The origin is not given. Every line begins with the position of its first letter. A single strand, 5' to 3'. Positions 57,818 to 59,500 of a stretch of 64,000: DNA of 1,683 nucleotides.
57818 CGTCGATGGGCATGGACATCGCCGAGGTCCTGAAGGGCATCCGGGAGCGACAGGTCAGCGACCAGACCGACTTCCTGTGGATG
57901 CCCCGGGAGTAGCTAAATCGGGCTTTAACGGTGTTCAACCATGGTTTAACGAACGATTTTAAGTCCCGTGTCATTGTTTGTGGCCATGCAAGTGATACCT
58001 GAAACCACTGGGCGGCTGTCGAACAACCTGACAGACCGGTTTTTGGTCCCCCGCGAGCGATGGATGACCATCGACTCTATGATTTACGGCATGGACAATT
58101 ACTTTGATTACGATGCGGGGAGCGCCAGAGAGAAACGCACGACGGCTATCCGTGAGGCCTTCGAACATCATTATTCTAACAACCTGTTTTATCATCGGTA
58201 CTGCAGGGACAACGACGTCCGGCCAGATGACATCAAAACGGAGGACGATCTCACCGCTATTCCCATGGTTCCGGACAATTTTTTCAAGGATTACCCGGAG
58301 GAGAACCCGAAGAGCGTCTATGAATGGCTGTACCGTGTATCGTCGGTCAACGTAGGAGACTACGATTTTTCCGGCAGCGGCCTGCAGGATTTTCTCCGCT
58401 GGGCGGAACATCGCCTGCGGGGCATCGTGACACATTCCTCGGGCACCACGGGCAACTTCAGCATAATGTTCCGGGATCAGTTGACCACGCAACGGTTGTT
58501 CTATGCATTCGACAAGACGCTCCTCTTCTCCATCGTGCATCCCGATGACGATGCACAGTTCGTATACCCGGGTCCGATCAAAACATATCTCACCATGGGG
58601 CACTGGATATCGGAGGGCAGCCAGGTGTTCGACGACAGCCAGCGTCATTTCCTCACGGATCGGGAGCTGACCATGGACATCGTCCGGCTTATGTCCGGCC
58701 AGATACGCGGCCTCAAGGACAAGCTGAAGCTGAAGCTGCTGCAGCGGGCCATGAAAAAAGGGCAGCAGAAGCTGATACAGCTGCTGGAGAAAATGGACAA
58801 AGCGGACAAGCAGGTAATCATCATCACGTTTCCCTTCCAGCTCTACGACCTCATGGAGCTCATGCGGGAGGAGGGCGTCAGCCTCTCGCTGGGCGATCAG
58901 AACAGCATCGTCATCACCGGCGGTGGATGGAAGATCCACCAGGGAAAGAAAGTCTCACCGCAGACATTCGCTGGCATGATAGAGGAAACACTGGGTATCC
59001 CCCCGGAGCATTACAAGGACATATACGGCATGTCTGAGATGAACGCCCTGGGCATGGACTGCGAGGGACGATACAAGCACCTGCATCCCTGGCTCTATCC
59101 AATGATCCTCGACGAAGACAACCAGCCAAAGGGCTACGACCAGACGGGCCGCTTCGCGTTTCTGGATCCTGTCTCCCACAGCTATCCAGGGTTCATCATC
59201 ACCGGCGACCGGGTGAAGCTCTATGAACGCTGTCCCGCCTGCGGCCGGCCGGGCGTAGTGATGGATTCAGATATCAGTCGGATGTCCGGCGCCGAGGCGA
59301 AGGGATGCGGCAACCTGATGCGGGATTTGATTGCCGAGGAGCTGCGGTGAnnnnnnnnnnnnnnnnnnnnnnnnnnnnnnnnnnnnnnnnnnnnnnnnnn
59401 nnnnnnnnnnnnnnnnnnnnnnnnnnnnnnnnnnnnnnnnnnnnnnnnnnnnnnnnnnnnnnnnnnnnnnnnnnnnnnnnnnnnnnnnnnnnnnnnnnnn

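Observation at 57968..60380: Adenylate-forming (LuxE/PaaK/F390-synthetase-like) enzyme translationally coupled to a transglutaminase-like protein, with a second transglutaminase paralogue 14 kb away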

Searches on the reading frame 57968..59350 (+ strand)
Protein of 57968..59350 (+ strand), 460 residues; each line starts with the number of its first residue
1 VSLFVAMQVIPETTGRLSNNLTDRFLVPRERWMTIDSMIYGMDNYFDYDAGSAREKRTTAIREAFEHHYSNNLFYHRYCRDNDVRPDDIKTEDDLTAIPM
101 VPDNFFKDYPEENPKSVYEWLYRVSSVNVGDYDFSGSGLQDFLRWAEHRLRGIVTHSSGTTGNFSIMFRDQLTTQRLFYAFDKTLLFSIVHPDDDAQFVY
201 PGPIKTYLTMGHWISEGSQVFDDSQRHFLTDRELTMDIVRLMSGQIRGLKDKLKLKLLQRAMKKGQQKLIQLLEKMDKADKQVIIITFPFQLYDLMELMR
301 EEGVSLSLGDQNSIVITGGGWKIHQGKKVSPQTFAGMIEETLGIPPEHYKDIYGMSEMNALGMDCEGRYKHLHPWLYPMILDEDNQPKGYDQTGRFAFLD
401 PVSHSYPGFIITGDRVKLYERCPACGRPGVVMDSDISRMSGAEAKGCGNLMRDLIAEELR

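Call 3: search_protein_families(library=pfam, proteins=[window:57968-59350:+], max_evalue=0.1)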
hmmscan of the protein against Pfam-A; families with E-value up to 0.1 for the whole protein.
window:57968-59350:+ (460 aa): 1 family
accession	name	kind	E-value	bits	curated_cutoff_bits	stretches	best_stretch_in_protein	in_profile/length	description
PF04443.18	LuxE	-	8.9e-37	127.3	24.9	2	267-453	195-388/391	Acyl-protein synthetase, LuxE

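Call 4: search_protein_families(library=ncbifam, proteins=[window:57968-59350:+], max_evalue=0.1)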
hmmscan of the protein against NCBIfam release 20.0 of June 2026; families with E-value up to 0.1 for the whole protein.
window:57968-59350:+ (460 aa): 8 families
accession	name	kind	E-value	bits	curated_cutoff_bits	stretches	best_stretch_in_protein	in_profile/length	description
NF052244.1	LCFA_lig_LuxE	equivalog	1e-31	110.2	550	2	268-452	179-363/367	long-chain-fatty-acid--protein ligase LuxE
NF041878.1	paak_haloarch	equivalog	6.2e-09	34.9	700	1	53-117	13-78/427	phenylacetate--CoA ligase PaaK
NF053551.1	FlxY_rubin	equivalog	8e-06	24.8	520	1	55-104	11-60/424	flexirubin biosynthesis putative acyl-CoA ligase FlxY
TIGR02155.1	PA_CoA_ligase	equivalog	0.00017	20.3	646.3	1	58-123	13-79/422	phenylacetate--CoA ligase PaaK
TIGR03335.1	F390_ftsA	equivalog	0.00023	20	458.7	1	61-107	22-68/445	coenzyme F390 synthetase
TIGR02726.1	phenyl_P_delta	equivalog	0.0041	17.3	281.95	1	241-311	59-126/169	phenylphosphate carboxylase subunit delta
NF045666.1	DVU1553_fam_AMP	equivalog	0.051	12.6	300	0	53-111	23-79/331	DVU_1553 family AMP-dependent CoA ligase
NF005974.0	PRK08061.1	equivalog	0.089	12.9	77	0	416-432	18-34/61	type Z 30S ribosomal protein S14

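Call 8: find_homologous_proteins(query=window:57968-59350:+, max_evalue=0.00001)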
Query window:57968-59350:+ (460 aa): 695 proteins with E <= 0.00001 among 4157 candidates; the best 120 are listed.
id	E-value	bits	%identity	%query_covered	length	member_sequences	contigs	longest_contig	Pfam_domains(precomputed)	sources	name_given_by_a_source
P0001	0.0e+0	1067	100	99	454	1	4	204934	PF04443.18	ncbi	-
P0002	5.1e-279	943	85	100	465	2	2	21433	PF04443.18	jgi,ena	-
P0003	1.7e-277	938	85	99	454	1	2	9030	PF04443.18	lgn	-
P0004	7.8e-277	936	84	100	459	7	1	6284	PF04443.18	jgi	-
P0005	4.0e-272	921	83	99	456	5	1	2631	PF04443.18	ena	-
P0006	1.1e-227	774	69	99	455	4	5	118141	PF04443.18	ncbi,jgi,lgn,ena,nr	ncbi:MAG TPA: hypothetical protein ENN54_01220 [Thermoplasmatales archaeon]|nr:hypothetical protein 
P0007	2.4e-227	773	69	98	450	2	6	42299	PF04443.18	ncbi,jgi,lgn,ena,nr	ncbi:hypothetical protein B6U81_04885 [Thermoplasmatales archaeon ex4484_30]|nr:MAG: hypothetical pr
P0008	5.9e-224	762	67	99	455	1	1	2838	PF04443.18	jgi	jgi:long-chain-fatty-acid---luciferin-component ligase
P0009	3.6e-221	753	68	99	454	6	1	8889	PF04443.18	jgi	-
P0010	4.5e-218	743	65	98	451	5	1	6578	PF04443.18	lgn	-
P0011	3.3e-206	703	62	96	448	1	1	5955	PF04443.18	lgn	-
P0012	3.5e-206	703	62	96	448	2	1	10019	PF04443.18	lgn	-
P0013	1.1e-205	702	62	96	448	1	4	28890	PF04443.18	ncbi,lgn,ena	-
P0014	1.1e-204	698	64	96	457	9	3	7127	PF04443.18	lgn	-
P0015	2.2e-204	697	61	97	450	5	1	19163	PF04443.18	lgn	-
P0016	2.2e-202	691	61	97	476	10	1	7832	PF04443.18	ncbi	-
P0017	8.0e-202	689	61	97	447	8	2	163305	PF04443.18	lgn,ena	-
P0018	1.1e-201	689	61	97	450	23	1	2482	PF04443.18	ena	-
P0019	1.7e-201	688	62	96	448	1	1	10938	PF04443.18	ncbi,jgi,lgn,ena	-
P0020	2.7e-201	687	61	97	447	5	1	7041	PF04443.18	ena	-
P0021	6.3e-201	686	60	97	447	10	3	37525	PF04443.18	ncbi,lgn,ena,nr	ncbi:MAG: hypothetical protein FE043_00215 [Thermoplasmata archaeon]|nr:MAG: hypothetical protein FE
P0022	9.7e-201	685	61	97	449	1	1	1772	PF04443.18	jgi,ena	-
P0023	1.4e-199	682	61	97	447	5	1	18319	PF04443.18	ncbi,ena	-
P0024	2.4e-198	678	60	97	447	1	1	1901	PF04443.18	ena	-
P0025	3.5e-198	677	60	97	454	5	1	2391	PF04443.18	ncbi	-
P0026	3.5e-198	677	60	97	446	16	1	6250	PF04443.18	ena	-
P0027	4.8e-198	677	60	97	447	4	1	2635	PF04443.18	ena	-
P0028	7.5e-198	676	60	97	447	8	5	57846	PF04443.18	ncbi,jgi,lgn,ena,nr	ncbi:MAG: hypothetical protein DRN29_04230 [Thermoplasmata archaeon]|nr:MAG: hypothetical protein DR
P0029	1.0e-197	675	60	97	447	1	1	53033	PF04443.18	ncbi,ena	-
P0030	3.9e-197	674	61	98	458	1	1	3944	PF04443.18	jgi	jgi:phenylacetate-coenzyme A ligase PaaK-like adenylate-forming protein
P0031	6.7e-195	666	60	97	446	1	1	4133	PF04443.18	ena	-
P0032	1.2e-192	659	58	97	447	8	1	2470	PF04443.18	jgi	-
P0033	3.3e-191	654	58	97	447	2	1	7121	PF04443.18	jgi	jgi:long-chain-fatty-acid---luciferin-component ligase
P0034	1.2e-190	652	59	96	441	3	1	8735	PF04443.18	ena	-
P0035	7.3e-190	650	60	97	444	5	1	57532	PF04443.18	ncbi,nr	ncbi:MAG: hypothetical protein H5T45_01285 [Thermoplasmatales archaeon]|nr:hypothetical protein [The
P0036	1.4e-187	642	60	96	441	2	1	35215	PF04443.18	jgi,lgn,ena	-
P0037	2.4e-187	641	57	97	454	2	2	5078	PF04443.18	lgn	-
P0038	6.4e-185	633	59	97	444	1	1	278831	PF04443.18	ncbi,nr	ncbi:MAG: hypothetical protein H5T44_01075 [Thermoplasmatales archaeon]|nr:hypothetical protein [The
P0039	1.1e-184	633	58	97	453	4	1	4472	PF04443.18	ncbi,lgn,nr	ncbi:MAG TPA: hypothetical protein ENI45_00010 [Thermoplasmatales archaeon]|nr:hypothetical protein 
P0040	1.3e-184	632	60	95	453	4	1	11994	PF04443.18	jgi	-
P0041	3.6e-184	631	59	95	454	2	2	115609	PF04443.18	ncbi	-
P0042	4.4e-182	624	58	97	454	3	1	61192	PF04443.18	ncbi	-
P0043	1.9e-181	622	58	97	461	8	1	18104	PF04443.18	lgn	-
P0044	3.3e-179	614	57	97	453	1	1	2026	PF04443.18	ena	-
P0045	1.4e-177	609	57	98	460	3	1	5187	PF04443.18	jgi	jgi:long-chain-fatty-acid---luciferin-component ligase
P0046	3.8e-177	608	56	97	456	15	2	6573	PF04443.18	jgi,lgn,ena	-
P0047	4.4e-177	607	57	97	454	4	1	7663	PF04443.18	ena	-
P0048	6.8e-177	607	57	97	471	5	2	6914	PF04443.18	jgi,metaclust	metaclust:\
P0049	1.6e-175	602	56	97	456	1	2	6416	PF04443.18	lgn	-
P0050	4.2e-175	601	56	98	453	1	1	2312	PF04443.18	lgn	-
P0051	4.3e-175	601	54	97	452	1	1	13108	PF04443.18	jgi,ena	-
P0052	5.1e-175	601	57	97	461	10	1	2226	PF04443.18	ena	-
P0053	6.4e-175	600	56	97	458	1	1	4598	PF04443.18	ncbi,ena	-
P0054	7.6e-175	600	55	97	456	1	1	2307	PF04443.18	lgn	-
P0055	1.2e-174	599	56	97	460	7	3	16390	PF04443.18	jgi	jgi:phenylacetate-coenzyme A ligase PaaK-like adenylate-forming protein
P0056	7.5e-174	597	57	95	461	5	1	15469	PF04443.18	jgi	jgi:phenylacetate-coenzyme A ligase PaaK-like adenylate-forming protein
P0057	2.5e-173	595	56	97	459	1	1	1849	PF04443.18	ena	-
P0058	1.1e-171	590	54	97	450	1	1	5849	PF04443.18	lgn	-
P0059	1.3e-171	589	55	98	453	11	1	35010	PF04443.18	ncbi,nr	ncbi:hypothetical protein AYK24_03485 [Thermoplasmatales archaeon SG8-52-4]|nr:MAG: hypothetical pro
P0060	2.0e-171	589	54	96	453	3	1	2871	PF04443.18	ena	-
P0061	5.0e-171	587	54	98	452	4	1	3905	PF04443.18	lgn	-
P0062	7.4e-171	587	55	97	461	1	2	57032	PF04443.18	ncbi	-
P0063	9.1e-171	587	56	95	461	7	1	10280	PF04443.18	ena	-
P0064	1.9e-170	586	55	97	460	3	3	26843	PF04443.18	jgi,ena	-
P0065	2.9e-170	585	54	97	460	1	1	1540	PF04443.18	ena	-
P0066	3.0e-170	585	55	97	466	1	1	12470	PF04443.18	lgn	-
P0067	4.0e-170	584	56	95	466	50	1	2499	PF04443.18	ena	-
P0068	5.4e-170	584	56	95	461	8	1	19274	PF04443.18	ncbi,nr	ncbi:MAG: hypothetical protein U9R21_02505 [Candidatus Thermoplasmatota archaeon]|nr:hypothetical pr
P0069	7.0e-170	584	53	96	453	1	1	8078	PF04443.18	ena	-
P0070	7.2e-170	584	52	97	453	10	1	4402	PF04443.18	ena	-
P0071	1.1e-169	583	64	78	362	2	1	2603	PF04443.18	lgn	-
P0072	1.3e-169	583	54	97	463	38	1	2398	PF04443.18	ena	-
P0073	1.8e-169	582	54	97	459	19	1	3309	PF04443.18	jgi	jgi:phenylacetate-coenzyme A ligase PaaK-like adenylate-forming protein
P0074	2.3e-169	582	54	97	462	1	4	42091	PF04443.18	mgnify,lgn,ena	mgnify:CR=1 FL=1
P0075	2.6e-169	582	55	95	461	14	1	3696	PF04443.18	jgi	jgi:phenylacetate-coenzyme A ligase PaaK-like adenylate-forming protein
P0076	3.6e-169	581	55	95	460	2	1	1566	PF04443.18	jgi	-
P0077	7.9e-169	580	53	97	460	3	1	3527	PF04443.18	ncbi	-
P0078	1.2e-168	580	56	97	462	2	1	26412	PF04443.18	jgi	jgi:phenylacetate-coenzyme A ligase PaaK-like adenylate-forming protein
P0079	1.4e-168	579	54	97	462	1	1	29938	PF04443.18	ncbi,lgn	-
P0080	1.5e-168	579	53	96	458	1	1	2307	PF04443.18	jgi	jgi:phenylacetate-coenzyme A ligase PaaK-like adenylate-forming protein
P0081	1.9e-168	579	54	97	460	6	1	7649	PF04443.18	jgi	jgi:phenylacetate-coenzyme A ligase PaaK-like adenylate-forming protein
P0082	2.1e-168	579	52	98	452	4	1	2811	PF04443.18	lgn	-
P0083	2.2e-168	579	54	97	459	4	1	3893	PF04443.18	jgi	jgi:phenylacetate-coenzyme A ligase PaaK-like adenylate-forming protein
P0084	4.2e-168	578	54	97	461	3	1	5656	PF04443.18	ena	-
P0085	7.4e-168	577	53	97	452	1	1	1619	PF04443.18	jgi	jgi:long-chain-fatty-acid---luciferin-component ligase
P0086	1.1e-167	576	55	95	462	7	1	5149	PF04443.18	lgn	-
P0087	1.1e-167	576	54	97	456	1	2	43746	PF04443.18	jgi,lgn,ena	-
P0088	1.9e-167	576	53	97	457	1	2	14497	PF04443.18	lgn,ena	-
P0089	3.1e-167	575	54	97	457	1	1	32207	PF04443.18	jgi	jgi:hypothetical protein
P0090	8.2e-167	574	53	99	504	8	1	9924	PF04443.18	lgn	-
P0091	1.0e-166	573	52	98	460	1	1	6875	PF04443.18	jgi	jgi:phenylacetate-coenzyme A ligase PaaK-like adenylate-forming protein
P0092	1.0e-166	573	55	95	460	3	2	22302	PF04443.18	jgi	jgi:phenylacetate-coenzyme A ligase PaaK-like adenylate-forming protein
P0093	1.2e-166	573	53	97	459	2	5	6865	PF04443.18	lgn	-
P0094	2.2e-166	572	53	98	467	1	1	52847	PF04443.18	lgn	-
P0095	3.3e-166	572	53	97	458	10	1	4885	PF04443.18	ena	-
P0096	4.2e-166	571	52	96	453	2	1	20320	PF04443.18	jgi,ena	-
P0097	7.4e-166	570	53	97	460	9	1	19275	PF04443.18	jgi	-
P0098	8.2e-166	570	53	97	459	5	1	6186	PF04443.18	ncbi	-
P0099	8.4e-165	567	53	95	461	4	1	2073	PF04443.18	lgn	-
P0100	1.3e-164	566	53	94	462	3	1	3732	PF04443.18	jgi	jgi:hypothetical protein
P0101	1.7e-164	566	53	96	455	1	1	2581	PF04443.18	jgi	jgi:hypothetical protein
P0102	2.2e-164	566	52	97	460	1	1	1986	PF04443.18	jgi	jgi:phenylacetate-coenzyme A ligase PaaK-like adenylate-forming protein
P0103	2.6e-164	565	53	97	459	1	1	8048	PF04443.18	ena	-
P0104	2.9e-164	565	52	98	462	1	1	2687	PF04443.18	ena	-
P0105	4.6e-164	564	53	97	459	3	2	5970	PF04443.18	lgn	-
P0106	9.1e-164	564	53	97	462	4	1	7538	PF04443.18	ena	-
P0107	1.1e-163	563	52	97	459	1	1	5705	PF04443.18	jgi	jgi:phenylacetate-coenzyme A ligase PaaK-like adenylate-forming protein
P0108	3.9e-163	561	53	94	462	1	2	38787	PF04443.18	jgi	jgi:phenylacetate-coenzyme A ligase PaaK-like adenylate-forming protein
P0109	9.1e-163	560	53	95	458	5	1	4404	PF04443.18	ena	-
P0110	2.1e-162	559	53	95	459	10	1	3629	PF04443.18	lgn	-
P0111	2.4e-162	559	52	97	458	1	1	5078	PF04443.18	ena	-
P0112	4.2e-162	558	53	95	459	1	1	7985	PF04443.18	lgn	-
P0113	9.0e-162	557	53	96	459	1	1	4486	PF04443.18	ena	-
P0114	6.6e-160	551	54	92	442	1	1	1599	PF04443.18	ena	-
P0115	2.5e-159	549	58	87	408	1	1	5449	PF04443.18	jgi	-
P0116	2.9e-159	549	54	88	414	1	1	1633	PF04443.18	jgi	jgi:phenylacetate-coenzyme A ligase PaaK-like adenylate-forming protein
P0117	1.8e-158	546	52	95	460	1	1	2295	PF04443.18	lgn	-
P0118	7.0e-157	541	51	96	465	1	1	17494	PF04443.18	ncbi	-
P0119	1.3e-156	540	49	96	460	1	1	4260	PF04443.18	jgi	jgi:phenylacetate-coenzyme A ligase PaaK-like adenylate-forming protein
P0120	1.2e-150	520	50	95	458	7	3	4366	PF04443.18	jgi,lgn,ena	-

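Call 11: find_related_loci(query=A1, collection=genome_contigs, flank=10000)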
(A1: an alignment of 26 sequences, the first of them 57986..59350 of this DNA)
Query A1 (454 aa) in genome_contigs; peptide patterns used: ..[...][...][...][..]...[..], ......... (x = any residue, [..] = any of these).
61 stretches matched a pattern; 52 encode a relative of the query (tblastn E <= 1e-3); 52 distinct loci.
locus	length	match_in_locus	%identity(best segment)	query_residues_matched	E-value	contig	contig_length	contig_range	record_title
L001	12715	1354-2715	85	1-454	0e+0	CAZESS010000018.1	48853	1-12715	MAG TPA_asm: uncultured Thermoplasmatales archaeon isolate SRP141376_co2_183 genome assembly, contig: NODE_1710_length_4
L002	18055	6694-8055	84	1-454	0e+0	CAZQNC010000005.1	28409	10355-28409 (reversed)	MAG TPA_asm: uncultured Thermoplasmatales archaeon isolate SRP141376_co2_261 genome assembly, contig: NODE_3589_length_2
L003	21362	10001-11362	84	1-454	0e+0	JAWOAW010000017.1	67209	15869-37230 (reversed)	MAG: Thermoplasmatota archaeon isolate BLK2-2.bin.188 k191_1143515, whole genome shotgun sequence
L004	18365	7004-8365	84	1-454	0e+0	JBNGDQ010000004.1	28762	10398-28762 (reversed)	MAG: Thermoplasmatota archaeon isolate E05-033 bin41.fa-4, whole genome shotgun sequence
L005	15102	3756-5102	69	6-454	0e+0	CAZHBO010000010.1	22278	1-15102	MAG TPA_asm: uncultured Thermoplasmatales archaeon isolate binchicken_co256_245 genome assembly, contig: NODE_4475_lengt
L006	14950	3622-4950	62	11-453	0e+0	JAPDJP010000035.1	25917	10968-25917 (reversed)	MAG: Thermoplasmatota archaeon isolate S4B5_HD70 c_000000000555, whole genome shotgun sequence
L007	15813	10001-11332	61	11-454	0e+0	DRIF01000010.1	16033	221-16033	MAG TPA_asm: Thermoplasmatales archaeon isolate HyVt-387 HyVt-387_k295_108746, whole genome shotgun sequence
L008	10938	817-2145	62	11-453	0e+0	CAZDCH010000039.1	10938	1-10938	MAG TPA_asm: uncultured Thermoplasmatales archaeon isolate binchicken_co6_521 genome assembly, contig: NODE_7303_length_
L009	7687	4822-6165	62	7-454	0e+0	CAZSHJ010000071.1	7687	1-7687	MAG TPA_asm: uncultured Thermoplasmatales archaeon isolate binchicken_co100_451 genome assembly, contig: NODE_15393_leng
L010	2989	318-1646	63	11-453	0e+0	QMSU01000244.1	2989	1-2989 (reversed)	MAG: Thermoplasmata archaeon isolate B78_G9 B78_Guay9_scaffold_82328, whole genome shotgun sequence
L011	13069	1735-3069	61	10-454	0e+0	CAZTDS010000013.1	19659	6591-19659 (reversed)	MAG TPA_asm: uncultured Thermoplasmatales archaeon isolate binchicken_co355_288 genome assembly, contig: NODE_1334_lengt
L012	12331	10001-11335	61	9-453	0e+0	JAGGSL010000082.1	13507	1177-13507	MAG: Thermoplasmata archaeon isolate AUK021 PB_MANV_021_c_000000000274, whole genome shotgun sequence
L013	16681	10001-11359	60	2-454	0e+0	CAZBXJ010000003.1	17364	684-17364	MAG TPA_asm: uncultured Thermoplasmatales archaeon isolate binchicken_co6_184 genome assembly, contig: NODE_3401_length_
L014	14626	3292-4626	61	10-454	0e+0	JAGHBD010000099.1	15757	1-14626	MAG: Thermoplasmata archaeon isolate AUK247 PB_MBMC_201_c_000000000094, whole genome shotgun sequence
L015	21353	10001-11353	60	4-454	0e+0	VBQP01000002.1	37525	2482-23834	MAG: Thermoplasmata archaeon isolate M8_bin1702 scaffold659, whole genome shotgun sequence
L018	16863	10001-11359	59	2-454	0e+0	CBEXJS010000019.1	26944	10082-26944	MAG TPA_asm: uncultured Thermoplasmatales archaeon isolate SRR22064146_binner123_Refined_15 genome assembly, contig: ERZ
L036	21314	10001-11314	55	17-453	2e-169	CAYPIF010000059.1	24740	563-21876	MAG TPA_asm: uncultured Thermoplasmatales archaeon isolate SRP067234_co1_304 genome assembly, contig: k99_59886, whole g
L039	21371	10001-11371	51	2-453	8e-166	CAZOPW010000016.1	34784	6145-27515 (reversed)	MAG TPA_asm: uncultured Thermoplasmatales archaeon isolate SRP332253_co1_247 genome assembly, contig: NODE_1647_length_3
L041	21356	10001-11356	54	8-454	2e-165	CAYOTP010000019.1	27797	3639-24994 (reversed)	MAG TPA_asm: uncultured Thermoplasmatales archaeon isolate SRP332253_co1_29 genome assembly, contig: NODE_2504_length_27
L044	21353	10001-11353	52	3-453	1e-176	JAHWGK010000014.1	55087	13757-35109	MAG: Thermoplasmata archaeon isolate Hel238.bin54 NODE_14_length_55087_cov_19.173550, whole genome shotgun sequence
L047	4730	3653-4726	52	9-366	3e-133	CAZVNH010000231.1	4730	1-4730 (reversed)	MAG TPA_asm: uncultured Thermoplasmatales archaeon isolate binchicken_co338_5 genome assembly, contig: NODE_5571_length_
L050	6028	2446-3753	54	19-454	4e-143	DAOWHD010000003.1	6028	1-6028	MAG TPA_asm: Thermoplasmata archaeon isolate CSMAG_2008 CSMAG_2008_k141_839806_length_6028_cov_60.1006, whole genome sho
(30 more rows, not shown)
